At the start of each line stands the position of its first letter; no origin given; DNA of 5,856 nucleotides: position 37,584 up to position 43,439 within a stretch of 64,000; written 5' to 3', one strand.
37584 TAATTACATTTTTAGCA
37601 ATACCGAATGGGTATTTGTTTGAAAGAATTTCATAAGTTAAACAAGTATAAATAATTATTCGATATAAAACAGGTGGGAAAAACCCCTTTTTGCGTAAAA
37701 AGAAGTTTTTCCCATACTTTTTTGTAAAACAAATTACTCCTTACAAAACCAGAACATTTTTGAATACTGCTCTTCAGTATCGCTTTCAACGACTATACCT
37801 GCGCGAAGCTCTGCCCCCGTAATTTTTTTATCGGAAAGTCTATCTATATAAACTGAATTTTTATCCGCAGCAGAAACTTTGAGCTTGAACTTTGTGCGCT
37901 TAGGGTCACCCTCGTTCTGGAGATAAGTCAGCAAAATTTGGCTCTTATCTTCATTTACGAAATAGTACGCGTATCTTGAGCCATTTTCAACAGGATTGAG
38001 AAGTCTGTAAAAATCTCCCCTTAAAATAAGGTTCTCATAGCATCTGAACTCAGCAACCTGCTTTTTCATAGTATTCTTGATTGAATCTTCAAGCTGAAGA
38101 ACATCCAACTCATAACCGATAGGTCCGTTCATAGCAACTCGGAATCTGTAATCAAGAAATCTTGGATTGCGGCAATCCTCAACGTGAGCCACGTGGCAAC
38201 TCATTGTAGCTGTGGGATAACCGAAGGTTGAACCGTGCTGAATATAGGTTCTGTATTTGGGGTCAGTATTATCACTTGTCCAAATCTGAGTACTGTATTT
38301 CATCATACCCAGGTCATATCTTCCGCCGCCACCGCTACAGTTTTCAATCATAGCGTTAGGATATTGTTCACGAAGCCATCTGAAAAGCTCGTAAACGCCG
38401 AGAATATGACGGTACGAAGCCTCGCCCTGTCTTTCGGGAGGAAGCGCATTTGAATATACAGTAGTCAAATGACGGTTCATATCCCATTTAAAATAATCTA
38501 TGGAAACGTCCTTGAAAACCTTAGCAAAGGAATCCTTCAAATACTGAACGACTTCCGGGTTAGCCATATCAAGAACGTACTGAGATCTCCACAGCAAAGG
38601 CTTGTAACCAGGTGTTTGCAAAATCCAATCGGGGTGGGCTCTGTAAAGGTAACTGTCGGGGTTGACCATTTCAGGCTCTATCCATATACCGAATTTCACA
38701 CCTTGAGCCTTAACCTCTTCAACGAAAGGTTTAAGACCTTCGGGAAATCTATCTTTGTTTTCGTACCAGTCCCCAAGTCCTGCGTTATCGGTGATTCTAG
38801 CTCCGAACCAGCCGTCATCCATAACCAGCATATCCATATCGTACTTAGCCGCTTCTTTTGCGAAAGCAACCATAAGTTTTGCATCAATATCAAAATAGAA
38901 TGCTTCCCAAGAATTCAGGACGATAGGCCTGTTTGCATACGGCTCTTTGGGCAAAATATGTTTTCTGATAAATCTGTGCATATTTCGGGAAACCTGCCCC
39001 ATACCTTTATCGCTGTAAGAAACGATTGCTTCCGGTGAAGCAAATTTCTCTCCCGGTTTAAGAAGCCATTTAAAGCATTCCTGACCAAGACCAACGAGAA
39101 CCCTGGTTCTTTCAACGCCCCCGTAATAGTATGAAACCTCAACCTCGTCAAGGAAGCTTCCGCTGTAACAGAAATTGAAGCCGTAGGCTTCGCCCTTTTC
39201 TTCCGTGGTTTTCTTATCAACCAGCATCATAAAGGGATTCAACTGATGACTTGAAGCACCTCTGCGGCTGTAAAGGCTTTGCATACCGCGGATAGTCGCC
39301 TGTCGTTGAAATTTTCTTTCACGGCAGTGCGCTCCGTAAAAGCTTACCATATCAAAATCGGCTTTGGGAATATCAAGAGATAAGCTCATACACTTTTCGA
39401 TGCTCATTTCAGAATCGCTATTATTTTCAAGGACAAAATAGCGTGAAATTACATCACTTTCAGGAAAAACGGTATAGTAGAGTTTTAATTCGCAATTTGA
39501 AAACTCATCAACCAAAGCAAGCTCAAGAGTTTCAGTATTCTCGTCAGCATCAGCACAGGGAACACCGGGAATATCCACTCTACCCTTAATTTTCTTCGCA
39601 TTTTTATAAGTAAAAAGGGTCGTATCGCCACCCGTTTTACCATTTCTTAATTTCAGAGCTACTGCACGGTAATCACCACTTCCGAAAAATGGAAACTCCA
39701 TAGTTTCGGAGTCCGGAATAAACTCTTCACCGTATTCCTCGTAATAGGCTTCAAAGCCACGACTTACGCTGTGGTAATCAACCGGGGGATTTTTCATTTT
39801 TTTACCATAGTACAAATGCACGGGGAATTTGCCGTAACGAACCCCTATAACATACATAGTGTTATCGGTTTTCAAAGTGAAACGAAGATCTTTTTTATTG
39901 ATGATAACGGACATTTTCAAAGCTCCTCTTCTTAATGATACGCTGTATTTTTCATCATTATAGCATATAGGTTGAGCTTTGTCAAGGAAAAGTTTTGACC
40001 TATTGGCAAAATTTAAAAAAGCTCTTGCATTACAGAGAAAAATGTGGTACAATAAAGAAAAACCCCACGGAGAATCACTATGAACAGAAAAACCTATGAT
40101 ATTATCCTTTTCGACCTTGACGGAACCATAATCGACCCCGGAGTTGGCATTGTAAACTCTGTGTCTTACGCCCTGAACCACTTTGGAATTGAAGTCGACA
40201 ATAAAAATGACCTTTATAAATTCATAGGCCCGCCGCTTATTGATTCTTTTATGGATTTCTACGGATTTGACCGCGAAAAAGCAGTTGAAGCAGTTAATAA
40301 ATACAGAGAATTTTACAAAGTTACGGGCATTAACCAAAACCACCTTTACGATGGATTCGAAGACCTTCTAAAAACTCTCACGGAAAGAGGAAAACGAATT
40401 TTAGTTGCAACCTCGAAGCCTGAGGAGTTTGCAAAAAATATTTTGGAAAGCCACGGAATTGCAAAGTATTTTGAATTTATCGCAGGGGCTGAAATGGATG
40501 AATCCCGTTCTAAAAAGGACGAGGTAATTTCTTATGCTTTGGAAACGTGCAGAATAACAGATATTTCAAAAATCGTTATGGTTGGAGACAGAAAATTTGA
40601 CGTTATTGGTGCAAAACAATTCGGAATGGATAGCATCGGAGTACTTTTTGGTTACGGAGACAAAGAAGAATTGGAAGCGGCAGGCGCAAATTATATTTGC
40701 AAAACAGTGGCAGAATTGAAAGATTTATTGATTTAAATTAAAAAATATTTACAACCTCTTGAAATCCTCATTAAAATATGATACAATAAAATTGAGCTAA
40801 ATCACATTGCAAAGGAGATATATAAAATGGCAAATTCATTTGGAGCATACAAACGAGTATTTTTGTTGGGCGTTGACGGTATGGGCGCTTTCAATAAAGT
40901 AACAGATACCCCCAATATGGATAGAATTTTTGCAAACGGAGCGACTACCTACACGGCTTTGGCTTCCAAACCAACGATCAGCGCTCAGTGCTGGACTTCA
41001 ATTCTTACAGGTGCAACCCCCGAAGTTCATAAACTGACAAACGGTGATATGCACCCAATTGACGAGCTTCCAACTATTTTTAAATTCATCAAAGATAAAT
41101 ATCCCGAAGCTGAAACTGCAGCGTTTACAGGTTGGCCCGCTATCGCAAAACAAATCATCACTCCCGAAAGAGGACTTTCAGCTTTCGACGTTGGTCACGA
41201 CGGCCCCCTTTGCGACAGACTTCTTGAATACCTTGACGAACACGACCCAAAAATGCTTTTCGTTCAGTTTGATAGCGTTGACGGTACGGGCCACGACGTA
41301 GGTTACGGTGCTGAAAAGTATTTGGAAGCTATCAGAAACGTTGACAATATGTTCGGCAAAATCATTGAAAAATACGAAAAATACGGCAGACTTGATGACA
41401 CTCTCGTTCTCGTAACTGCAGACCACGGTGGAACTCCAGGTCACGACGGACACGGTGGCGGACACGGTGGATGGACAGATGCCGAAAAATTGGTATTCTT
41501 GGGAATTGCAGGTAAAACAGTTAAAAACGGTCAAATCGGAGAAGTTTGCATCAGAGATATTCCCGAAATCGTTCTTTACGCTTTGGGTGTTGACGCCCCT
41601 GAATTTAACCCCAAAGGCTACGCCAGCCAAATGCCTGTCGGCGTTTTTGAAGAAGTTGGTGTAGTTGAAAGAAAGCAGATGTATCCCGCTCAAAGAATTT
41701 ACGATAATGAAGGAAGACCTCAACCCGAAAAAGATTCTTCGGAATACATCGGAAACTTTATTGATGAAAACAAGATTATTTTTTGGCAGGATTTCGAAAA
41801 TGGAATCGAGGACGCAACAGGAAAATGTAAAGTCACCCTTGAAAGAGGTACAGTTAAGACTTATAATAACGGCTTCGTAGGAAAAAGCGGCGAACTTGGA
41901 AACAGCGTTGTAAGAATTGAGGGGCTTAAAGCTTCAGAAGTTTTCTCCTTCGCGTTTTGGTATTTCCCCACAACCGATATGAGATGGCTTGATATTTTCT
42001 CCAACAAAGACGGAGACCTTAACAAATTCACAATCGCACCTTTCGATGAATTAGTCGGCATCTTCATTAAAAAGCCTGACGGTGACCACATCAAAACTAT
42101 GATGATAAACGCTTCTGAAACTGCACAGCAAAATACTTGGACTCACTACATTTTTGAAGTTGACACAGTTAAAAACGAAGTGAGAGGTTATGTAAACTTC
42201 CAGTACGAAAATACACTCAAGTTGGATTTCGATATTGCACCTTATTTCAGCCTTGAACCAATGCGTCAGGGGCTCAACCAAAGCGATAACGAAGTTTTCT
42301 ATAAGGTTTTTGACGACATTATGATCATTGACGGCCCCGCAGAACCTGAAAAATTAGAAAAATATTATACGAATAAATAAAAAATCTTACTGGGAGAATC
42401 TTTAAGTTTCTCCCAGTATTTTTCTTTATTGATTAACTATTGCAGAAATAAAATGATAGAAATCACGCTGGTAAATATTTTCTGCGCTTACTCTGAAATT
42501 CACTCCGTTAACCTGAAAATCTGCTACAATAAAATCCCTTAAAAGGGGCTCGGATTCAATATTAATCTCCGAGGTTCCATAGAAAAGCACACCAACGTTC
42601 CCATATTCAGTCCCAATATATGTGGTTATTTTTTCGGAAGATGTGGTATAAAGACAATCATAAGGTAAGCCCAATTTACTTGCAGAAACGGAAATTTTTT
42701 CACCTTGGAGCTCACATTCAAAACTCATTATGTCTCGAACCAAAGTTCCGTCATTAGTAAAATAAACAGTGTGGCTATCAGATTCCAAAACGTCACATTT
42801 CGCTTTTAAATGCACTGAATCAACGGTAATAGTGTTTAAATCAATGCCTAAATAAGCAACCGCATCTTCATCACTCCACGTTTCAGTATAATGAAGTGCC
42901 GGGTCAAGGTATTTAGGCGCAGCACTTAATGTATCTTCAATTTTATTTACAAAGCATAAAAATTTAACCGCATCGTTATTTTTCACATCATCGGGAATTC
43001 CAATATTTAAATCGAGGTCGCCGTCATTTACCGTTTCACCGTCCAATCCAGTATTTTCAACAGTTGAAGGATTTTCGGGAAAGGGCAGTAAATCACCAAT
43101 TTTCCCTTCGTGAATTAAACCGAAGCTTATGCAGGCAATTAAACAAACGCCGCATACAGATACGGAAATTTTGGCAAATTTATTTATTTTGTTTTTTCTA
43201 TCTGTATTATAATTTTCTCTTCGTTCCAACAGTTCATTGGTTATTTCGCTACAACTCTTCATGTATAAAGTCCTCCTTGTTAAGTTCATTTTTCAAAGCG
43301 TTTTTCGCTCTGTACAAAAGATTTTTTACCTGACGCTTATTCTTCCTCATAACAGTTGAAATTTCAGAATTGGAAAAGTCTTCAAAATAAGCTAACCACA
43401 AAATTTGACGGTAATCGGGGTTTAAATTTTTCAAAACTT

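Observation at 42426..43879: The putative autoregulatory promoter of the ECF sigma/anti-sigma pair shares its -10 (CGTCTA) and 16-nt spacing with two other intergenic sites in this window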

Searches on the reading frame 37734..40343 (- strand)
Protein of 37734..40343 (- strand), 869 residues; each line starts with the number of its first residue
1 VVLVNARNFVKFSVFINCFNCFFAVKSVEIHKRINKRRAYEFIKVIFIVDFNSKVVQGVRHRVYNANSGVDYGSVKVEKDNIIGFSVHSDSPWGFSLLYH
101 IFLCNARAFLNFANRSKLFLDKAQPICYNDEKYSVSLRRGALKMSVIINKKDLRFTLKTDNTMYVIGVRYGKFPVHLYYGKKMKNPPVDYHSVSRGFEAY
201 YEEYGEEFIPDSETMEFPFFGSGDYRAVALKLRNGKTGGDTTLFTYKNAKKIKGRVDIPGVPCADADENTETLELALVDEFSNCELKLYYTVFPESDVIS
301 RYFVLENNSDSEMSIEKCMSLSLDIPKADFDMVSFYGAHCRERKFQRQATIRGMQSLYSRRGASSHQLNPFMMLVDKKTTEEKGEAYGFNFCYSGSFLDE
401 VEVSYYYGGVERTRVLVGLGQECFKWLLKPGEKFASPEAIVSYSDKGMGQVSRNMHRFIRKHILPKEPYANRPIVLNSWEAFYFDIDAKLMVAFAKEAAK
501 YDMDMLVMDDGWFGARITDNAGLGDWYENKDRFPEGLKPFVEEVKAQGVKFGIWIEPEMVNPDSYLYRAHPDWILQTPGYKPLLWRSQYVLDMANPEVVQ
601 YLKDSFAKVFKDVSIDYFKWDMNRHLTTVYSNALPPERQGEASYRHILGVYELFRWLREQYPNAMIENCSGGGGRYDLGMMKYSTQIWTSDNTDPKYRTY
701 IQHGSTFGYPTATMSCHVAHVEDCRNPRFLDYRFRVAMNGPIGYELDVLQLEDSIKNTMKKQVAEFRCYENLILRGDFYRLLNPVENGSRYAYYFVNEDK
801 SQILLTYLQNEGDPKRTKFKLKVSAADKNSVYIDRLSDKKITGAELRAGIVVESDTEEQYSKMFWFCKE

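Call 68: search_protein_families(library=pfam, proteins=[window:37734-40343:-], max_evalue=0.001)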
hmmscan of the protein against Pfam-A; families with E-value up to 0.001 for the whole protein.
window:37734-40343:- (869 aa): 4 families
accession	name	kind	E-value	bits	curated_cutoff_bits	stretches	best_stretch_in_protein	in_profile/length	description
PF02065.24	Melibiase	-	5e-123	410.9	27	1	434-775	2-346/347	Melibiase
PF16875.11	Glyco_hydro_36N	-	1.3e-69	235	27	1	173-429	2-253/253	Glycosyl hydrolase family 36 N-terminal domain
PF01055.32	Glyco_hydro_31_2nd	-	6.4e-11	42.6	23.5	1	487-638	22-171/328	Glycosyl hydrolases family 31 TIM-barrel domain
PF16874.11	Glyco_hydro_36C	-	9.9e-07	29.6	27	1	792-866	3-77/77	Glycosyl hydrolase family 36 C-terminal domain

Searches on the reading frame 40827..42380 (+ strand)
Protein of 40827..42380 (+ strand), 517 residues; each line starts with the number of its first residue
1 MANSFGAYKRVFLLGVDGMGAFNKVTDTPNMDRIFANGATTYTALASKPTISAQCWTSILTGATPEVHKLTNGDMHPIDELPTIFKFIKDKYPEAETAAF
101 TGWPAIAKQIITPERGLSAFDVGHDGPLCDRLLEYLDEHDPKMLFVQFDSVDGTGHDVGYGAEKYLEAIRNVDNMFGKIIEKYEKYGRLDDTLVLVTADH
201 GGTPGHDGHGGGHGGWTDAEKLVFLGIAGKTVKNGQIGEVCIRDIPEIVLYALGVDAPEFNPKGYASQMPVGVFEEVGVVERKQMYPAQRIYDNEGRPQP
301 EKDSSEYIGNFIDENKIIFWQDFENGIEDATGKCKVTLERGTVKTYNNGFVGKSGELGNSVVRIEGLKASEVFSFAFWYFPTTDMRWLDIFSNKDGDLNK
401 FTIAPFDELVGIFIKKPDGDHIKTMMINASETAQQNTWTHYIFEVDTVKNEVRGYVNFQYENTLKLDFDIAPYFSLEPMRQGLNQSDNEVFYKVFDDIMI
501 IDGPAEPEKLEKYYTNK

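Call 7: search_protein_families(library=pfam, proteins=[window:40827-42380:+], max_evalue=0.01)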
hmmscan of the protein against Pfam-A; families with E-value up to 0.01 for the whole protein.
window:40827-42380:+ (517 aa): 6 families
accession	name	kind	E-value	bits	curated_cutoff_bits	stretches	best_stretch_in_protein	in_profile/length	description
PF01663.27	Phosphodiest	-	8.2e-22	78.7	23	1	11-207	1-226/342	Type I phosphodiesterase / nucleotide pyrophosphatase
PF00884.28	Sulfatase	-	4.8e-11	43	25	1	15-217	12-261/301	Sulfatase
PF01676.23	Metalloenzyme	-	6.1e-09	36.2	24.3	1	128-209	134-211/252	Metalloenzyme superfamily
PF13385.13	Laminin_G_3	-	4.8e-05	24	27.6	1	370-502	16-142/151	Concanavalin A-like lectin/glucanases superfamily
PF02995.22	DUF229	-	0.00081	18.6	25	1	162-201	303-342/496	Protein of unknown function (DUF229)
PF07394.17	DUF1501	-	0.0072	16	27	1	166-215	265-315/390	Protein of unknown function (DUF1501)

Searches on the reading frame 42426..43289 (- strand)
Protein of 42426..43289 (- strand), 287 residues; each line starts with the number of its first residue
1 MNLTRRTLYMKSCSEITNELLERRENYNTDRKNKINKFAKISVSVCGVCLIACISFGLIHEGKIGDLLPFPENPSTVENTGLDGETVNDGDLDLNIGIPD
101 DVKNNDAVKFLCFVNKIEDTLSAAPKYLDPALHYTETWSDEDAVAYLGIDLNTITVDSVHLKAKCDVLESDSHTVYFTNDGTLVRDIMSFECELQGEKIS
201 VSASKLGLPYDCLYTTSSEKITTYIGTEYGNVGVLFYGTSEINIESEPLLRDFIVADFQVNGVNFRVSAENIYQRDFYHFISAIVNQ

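Call 7: search_protein_families(library=pfam, proteins=[window:42426-43289:-], max_evalue=0.01)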
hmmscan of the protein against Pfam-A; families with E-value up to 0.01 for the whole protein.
window:42426-43289:- (287 aa): 0 families

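Call 27: search_protein_families(library=ncbifam, proteins=[window:42426-43289:-], max_evalue=0.01)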
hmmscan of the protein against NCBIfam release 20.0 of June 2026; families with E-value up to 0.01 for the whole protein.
window:42426-43289:- (287 aa): 0 families
